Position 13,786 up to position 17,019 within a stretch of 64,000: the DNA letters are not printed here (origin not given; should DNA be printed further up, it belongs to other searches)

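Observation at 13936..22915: Seven overlapping ORFs join a YdiJ-like flavo-Fe-S dehydrogenase to a caa3-like oxidase, a CaCA antiporter and three c-haem domains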

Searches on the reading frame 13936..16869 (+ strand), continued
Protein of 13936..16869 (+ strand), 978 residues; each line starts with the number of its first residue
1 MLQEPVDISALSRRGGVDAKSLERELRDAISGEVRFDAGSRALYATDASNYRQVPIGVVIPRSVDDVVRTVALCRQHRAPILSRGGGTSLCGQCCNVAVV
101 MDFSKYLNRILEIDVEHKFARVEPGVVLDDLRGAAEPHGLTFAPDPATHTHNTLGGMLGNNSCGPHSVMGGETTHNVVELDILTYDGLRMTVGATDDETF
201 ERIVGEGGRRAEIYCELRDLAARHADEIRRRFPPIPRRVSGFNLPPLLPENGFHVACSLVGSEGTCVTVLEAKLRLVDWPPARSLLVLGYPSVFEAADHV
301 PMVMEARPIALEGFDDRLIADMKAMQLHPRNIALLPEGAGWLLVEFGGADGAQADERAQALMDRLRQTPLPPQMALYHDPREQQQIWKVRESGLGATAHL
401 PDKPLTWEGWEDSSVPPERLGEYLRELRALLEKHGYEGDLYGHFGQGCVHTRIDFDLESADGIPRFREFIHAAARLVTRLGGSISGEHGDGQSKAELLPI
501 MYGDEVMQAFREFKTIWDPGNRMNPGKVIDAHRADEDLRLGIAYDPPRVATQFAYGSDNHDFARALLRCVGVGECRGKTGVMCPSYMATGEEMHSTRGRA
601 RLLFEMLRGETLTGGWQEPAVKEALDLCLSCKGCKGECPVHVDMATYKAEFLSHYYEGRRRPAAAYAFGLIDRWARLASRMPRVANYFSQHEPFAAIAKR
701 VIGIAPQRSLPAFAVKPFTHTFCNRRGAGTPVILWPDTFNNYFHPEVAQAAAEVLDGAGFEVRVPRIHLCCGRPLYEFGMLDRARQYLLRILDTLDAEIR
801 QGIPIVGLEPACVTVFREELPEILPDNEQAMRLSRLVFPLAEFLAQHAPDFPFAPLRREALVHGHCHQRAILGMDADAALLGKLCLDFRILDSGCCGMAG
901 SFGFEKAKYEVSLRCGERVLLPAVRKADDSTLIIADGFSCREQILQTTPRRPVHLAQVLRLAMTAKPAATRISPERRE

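Call 55: search_protein_families(library=pfam, proteins=[L141:43-1704:+, L141:1704-2237:+, L141:2242-2901:+, L141:2901-4100:+, L141:4136-4651:+, L141:14616-15116:+, L141:15116-17266:+, L141:17341-18573:+], max_evalue=0.01)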
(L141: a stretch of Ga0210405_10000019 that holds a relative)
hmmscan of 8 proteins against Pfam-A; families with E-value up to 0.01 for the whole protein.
L141:43-1704:+ (554 aa): 1 family
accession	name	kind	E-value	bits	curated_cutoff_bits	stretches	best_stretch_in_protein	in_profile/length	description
PF03916.19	NrfD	-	1.8e-20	74.3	25.8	1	173-493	8-308/313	Polysulphide reductase, NrfD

L141:1704-2237:+ (178 aa): 1 family
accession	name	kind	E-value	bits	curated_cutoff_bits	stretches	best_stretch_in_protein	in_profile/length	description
PF11821.13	ActD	-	8.8e-67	224.4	25.7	1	7-173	1-168/170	Alternative complex III, ActD subunit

L141:2242-2901:+ (220 aa): 2 families
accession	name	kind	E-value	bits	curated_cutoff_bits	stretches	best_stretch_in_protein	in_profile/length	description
PF13442.11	Cytochrome_CBB3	-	1.2e-13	51.6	27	1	88-168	3-68/68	Cytochrome C oxidase, cbb3-type, subunit III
PF00034.26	Cytochrom_C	-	1.7e-05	26.5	21.3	1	89-171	2-89/90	Cytochrome c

L141:2901-4100:+ (400 aa): 0 families

L141:4136-4651:+ (172 aa): 0 families

L141:14616-15116:+ (167 aa): 5 families
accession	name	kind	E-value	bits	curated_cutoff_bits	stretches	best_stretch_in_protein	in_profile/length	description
PF01799.25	Fer2_2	-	1.8e-30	105.3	30.3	1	85-157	1-75/75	[2Fe-2S] binding domain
PF00111.32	Fer2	-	1.2e-08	35.2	21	1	18-73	2-57/77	2Fe-2S iron-sulfur cluster binding domain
PF13085.11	Fer2_3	-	1.7e-06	28.4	27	1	49-89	50-89/107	2Fe-2S iron-sulfur cluster binding domain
PF10418.14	DHODB_Fe-S_bind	-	0.0021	18.2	23.9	1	49-71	4-29/41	Iron-sulfur cluster binding domain of dihydroorotate dehydrogenase B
PF13510.11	Fer2_4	-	0.0086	16.5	22.8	0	49-76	44-72/82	2Fe-2S iron-sulfur cluster binding domain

L141:15116-17266:+ (717 aa): 2 families
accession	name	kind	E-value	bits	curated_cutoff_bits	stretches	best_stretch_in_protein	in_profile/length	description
PF20256.3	MoCoBD_2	-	2.6e-36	126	27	2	19-187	23-185/283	Molybdopterin cofactor-binding domain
PF02738.23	MoCoBD_1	-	2.4e-31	109.1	27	1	318-535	28-241/244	Molybdopterin cofactor-binding domain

L141:17341-18573:+ (411 aa): 1 family
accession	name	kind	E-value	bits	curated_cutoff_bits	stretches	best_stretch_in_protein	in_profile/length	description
PF00150.24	Cellulase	-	8.5e-37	127.6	23.5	1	88-381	18-270/272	Cellulase (glycosyl hydrolase family 5)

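Call 72: find_homologous_proteins(query=window:13936-16869:+, max_evalue=1e-100)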
Query window:13936-16869:+ (978 aa): 8000 proteins with E <= 1e-100 among 8000 candidates; the best 120 are listed.
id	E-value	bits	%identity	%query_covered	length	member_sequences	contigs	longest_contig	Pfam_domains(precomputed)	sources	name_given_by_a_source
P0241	0.0e+0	2283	100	100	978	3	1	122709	PF01565.29,PF13534.12,PF02754.22,PF02913.25,PF13183.12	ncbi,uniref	ncbi:FAD-binding and (Fe-S)-binding domain-containing protein [Aromatoleum sp.]|uniref:FAD-binding a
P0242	0.0e+0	1874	82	100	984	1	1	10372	PF01565.29,PF13534.12,PF02754.22,PF02913.25,PF13183.12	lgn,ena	-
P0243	0.0e+0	1717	76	98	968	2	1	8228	PF01565.29,PF13534.12,PF02754.22,PF02913.25,PF13183.12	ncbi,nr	ncbi:MAG TPA: FAD-binding and (Fe-S)-binding domain-containing protein [Rhodocyclaceae bacterium]|nr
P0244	0.0e+0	1710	75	99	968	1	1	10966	PF01565.29,PF13534.12,PF02754.22,PF02913.25,PF13183.12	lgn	-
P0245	0.0e+0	1706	76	97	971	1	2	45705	PF01565.29,PF13534.12,PF02754.22,PF02913.25,PF13183.12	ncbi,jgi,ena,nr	ncbi:MAG: FAD-binding oxidoreductase [Rhodocyclaceae bacterium]|nr:FAD-binding oxidoreductase [Rhodo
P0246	0.0e+0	1693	75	99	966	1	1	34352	PF01565.29,PF13534.12,PF02754.22,PF02913.25,PF13183.12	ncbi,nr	ncbi:MAG TPA: FAD-binding and (Fe-S)-binding domain-containing protein [Rhodocyclaceae bacterium]|nr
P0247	0.0e+0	1687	74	98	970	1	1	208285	PF01565.29,PF13534.12,PF02754.22,PF02913.25,PF13183.12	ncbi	ncbi:MAG: FAD-binding and (Fe-S)-binding domain-containing protein [Bacteroidota bacterium]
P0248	0.0e+0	1684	74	98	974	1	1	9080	PF01565.29,PF13534.12,PF02913.25,PF13183.12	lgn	-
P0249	0.0e+0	1675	74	97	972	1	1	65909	PF01565.29,PF13534.12,PF02913.25,PF13183.12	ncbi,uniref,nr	ncbi:MAG TPA: FAD-binding and (Fe-S)-binding domain-containing protein [Aromatoleum sp.]|uniref:FAD-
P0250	0.0e+0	1647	72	99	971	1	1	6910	PF01565.29,PF13534.12,PF02754.22,PF02913.25,PF13183.12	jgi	jgi:FAD/FMN-containing dehydrogenase/Fe-S oxidoreductase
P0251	0.0e+0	1634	74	98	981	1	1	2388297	PF01565.29,PF13534.12,PF02754.22,PF02913.25,PF13183.12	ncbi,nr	ncbi:FAD-binding oxidoreductase [Azoarcus sp. PA01]|nr:FAD-binding oxidoreductase [Azoarcus sp. PA01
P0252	0.0e+0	1630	73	98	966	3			PF01565.29,PF13534.12,PF02754.22,PF02913.25,PF13183.12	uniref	uniref:FAD-binding protein n=2 Tax=Aromatoleum buckelii TaxID=200254 RepID=A0ABX1MYG6_9RHOO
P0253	0.0e+0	1628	72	98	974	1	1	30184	PF01565.29,PF13534.12,PF02754.22,PF02913.25,PF13183.12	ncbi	ncbi:MAG TPA: FAD-binding and (Fe-S)-binding domain-containing protein [Rhodocyclaceae bacterium]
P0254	0.0e+0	1625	71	98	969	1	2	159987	PF01565.29,PF13534.12,PF02754.22,PF02913.25,PF13183.12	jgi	jgi:FAD/FMN-containing dehydrogenase/Fe-S oxidoreductase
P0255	0.0e+0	1586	72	97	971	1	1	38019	PF01565.29,PF13534.12,PF02754.22,PF02913.25,PF13183.12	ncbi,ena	-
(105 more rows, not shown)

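Call 73: find_encoding_contigs(protein=P0242, flank=10000, max_places=2)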
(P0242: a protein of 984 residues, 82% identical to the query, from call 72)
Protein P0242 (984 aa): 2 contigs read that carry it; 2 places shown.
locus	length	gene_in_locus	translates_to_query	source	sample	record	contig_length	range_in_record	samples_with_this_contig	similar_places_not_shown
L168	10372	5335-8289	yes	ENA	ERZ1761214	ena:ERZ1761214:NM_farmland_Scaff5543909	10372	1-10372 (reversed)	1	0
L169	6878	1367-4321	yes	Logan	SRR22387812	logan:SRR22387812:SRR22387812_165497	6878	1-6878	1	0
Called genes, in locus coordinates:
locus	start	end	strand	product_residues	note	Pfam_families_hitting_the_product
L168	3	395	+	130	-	?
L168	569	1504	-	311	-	PF00140:Sigma70_r1_2, PF04542:Sigma70_r2, PF04539:Sigma70_r3, PF04545:Sigma70_r4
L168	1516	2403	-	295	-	PF01476:LysM, PF01551:Peptidase_M23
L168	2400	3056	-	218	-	PF01135:PCMT, PF13649:Methyltransf_25 (faint)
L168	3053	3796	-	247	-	PF01975:SurE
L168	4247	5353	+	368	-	PF02746:MR_MLE_N, PF13378:MR_MLE_C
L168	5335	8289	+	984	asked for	PF01565:FAD_binding_4, PF02913:FAD-oxidase_C, PF13183:Fer4_8, PF13534:Fer4_17 (weak), PF02754:CCG (faint)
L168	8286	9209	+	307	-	PF00116:COX2, PF00034:Cytochrom_C, PF13442:Cytochrome_CBB3 (weak)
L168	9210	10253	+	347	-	PF01699:Na_Ca_ex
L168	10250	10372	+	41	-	?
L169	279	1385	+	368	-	PF02746:MR_MLE_N, PF13378:MR_MLE_C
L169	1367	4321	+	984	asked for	PF01565:FAD_binding_4, PF02913:FAD-oxidase_C, PF13183:Fer4_8, PF13534:Fer4_17 (weak), PF02754:CCG (faint)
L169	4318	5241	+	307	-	PF00116:COX2, PF00034:Cytochrom_C, PF13442:Cytochrome_CBB3 (weak)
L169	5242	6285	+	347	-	PF01699:Na_Ca_ex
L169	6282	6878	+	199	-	?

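Call 74: find_encoding_contigs(protein=P0249, flank=10000, max_places=2)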
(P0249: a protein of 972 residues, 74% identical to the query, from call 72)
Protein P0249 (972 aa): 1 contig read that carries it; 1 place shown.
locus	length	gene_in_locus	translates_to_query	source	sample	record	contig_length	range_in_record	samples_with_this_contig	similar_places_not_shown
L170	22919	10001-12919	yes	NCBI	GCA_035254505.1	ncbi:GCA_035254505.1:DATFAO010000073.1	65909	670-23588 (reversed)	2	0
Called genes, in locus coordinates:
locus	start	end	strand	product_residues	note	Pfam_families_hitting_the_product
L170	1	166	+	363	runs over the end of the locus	PF00561:Abhydrolase_1, PF12697:Abhydrolase_6, PF12146:Hydrolase_4 (weak)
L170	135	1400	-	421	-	PF07399:Na_H_antiport_3, PF07854:DUF1646 (faint)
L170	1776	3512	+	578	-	PF00999:Na_H_Exchanger, PF02254:TrkA_N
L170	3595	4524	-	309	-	PF03412:Peptidase_C39 (weak), PF13529:Peptidase_C39_2, PF13424:TPR_12 (faint), PF14559:TPR_19 (weak), PF13428:TPR_14 (weak), PF13432:TPR_16, PF13431:TPR_17 (weak), PF14559:TPR_19 (weak), +3 more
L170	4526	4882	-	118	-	PF20332:DUF6627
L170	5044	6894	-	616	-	PF19291:TREH_N, PF00723:Glyco_hydro_15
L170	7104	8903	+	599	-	PF02776:TPP_enzyme_N, PF00205:TPP_enzyme_M, PF02775:TPP_enzyme_C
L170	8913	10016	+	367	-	PF02746:MR_MLE_N, PF13378:MR_MLE_C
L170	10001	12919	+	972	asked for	PF01565:FAD_binding_4, PF02913:FAD-oxidase_C, PF13183:Fer4_8, PF13534:Fer4_17 (weak)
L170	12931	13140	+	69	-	-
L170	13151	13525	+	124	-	PF07100:ASRT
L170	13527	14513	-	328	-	PF00106:adh_short, PF08659:KR, PF13561:adh_short_C2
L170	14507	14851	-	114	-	PF03626:COX4_pro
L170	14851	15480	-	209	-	PF00510:COX3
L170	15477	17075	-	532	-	PF00115:COX1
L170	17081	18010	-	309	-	PF13473:Cupredoxin_1 (weak), PF00116:COX2, PF00034:Cytochrom_C (weak)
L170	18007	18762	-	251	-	PF02630:SCO1-SenC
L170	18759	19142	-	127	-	-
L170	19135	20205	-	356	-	-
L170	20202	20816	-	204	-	PF13442:Cytochrome_CBB3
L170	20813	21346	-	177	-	PF11821:ActD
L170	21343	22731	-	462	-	PF03916:NrfD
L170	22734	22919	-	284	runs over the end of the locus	PF25160:LdpA_Fe-S-bd (faint), PF12797:Fer4_2 (weak), PF13183:Fer4_8 (faint), PF13237:Fer4_10 (faint), PF12838:Fer4_7, PF13187:Fer4_9 (faint), PF13247:Fer4_11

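Call 75: find_encoding_contigs(protein=P0245, flank=10000, max_places=2)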
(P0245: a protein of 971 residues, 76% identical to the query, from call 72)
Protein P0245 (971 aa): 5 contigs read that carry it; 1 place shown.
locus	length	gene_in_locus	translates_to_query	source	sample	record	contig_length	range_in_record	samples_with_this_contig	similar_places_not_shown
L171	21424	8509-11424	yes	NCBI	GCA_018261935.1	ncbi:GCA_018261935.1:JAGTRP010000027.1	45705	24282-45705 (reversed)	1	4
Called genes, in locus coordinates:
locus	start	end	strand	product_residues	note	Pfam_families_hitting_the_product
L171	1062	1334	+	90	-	PF02148:zf-UBP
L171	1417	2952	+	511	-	PF00083:Sugar_tr, PF07690:MFS_1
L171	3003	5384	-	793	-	PF02743:dCache_1, PF26769:HAMP_PhoQ (faint), PF12860:PAS_7 (faint), PF00989:PAS, PF08448:PAS_4 (weak), PF13188:PAS_8 (weak), PF13426:PAS_9, PF00990:GGDEF, +1 more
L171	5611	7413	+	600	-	PF02776:TPP_enzyme_N, PF00205:TPP_enzyme_M, PF02775:TPP_enzyme_C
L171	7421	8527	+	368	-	PF02746:MR_MLE_N, PF13378:MR_MLE_C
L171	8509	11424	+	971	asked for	PF01565:FAD_binding_4, PF02913:FAD-oxidase_C, PF13183:Fer4_8, PF13534:Fer4_17 (weak), PF02754:CCG (faint)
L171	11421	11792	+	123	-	PF07100:ASRT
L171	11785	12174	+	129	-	PF01127:Sdh_cyt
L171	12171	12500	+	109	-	PF01127:Sdh_cyt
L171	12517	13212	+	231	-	PF13085:Fer2_3, PF13237:Fer4_10 (weak), PF13183:Fer4_8, PF13534:Fer4_17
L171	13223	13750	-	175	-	PF12641:Flavodoxin_3 (weak), PF12724:Flavodoxin_5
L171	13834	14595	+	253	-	PF07638:Sigma70_ECF (weak), PF04542:Sigma70_r2, PF08281:Sigma70_r4_2, PF04545:Sigma70_r4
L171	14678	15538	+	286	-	PF02649:GCHY-1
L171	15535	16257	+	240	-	PF00175:NAD_binding_1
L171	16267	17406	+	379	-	PF01734:Patatin, PF12536:DUF3734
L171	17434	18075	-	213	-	PF00034:Cytochrom_C (weak), PF13442:Cytochrome_CBB3 (faint), PF00034:Cytochrom_C (weak)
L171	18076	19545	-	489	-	-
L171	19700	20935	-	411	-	PF07690:MFS_1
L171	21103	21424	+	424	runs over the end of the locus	PF01566:Nramp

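Call 77: find_encoding_contigs(protein=P0246, flank=10000, max_places=1)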
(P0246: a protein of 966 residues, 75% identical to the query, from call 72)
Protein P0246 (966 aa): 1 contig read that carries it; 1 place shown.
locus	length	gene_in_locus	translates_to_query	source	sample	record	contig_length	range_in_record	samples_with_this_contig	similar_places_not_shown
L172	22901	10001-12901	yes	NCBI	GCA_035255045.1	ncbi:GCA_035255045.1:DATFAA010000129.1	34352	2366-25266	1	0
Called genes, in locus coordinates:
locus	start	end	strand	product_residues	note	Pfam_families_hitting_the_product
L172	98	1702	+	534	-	PF02203:TarH, PF12729:4HB_MCP_1, PF00672:HAMP, PF00015:MCPsignal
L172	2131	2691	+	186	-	PF02525:Flavodoxin_2 (weak), PF03358:FMN_red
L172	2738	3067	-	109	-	PF04358:DsrC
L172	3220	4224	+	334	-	PF00199:Catalase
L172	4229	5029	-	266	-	PF01226:Form_Nir_trans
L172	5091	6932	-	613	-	PF19291:TREH_N, PF00723:Glyco_hydro_15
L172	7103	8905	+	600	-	PF02776:TPP_enzyme_N, PF01855:POR_N (weak), PF00205:TPP_enzyme_M, PF02775:TPP_enzyme_C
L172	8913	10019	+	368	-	PF02746:MR_MLE_N, PF13378:MR_MLE_C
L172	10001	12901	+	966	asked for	PF01565:FAD_binding_4, PF02913:FAD-oxidase_C, PF13183:Fer4_8, PF13534:Fer4_17 (weak), PF02754:CCG (faint)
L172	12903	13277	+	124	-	PF07100:ASRT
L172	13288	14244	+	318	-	-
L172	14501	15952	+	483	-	PF03779:SPW, PF07884:VKOR, PF03779:SPW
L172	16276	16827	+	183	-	PF03625:DUF302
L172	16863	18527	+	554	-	PF22113:Mtrc-MtrF_II-IV_dom (faint), PF14522:Cytochrome_C7 (faint), PF14537:Cytochrom_c3_2 (faint), PF13435:Cytochrome_C554 (faint), PF11783:Cytochrome_cB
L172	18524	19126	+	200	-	PF01292:Ni_hydr_CYTB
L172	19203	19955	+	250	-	PF00578:AhpC-TSA, PF08534:Redoxin, PF13905:Thioredoxin_8 (weak)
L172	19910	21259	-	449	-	PF08448:PAS_4, PF00158:Sigma54_activat, PF01078:Mg_chelatase (faint), PF14532:Sigma54_activ_2, PF07728:AAA_5, PF25601:AAA_lid_14, PF02954:HTH_8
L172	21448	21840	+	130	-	PF21651:DUF6858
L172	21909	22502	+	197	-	PF12917:YfbR-like, PF13023:HD_3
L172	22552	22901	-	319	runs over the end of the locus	-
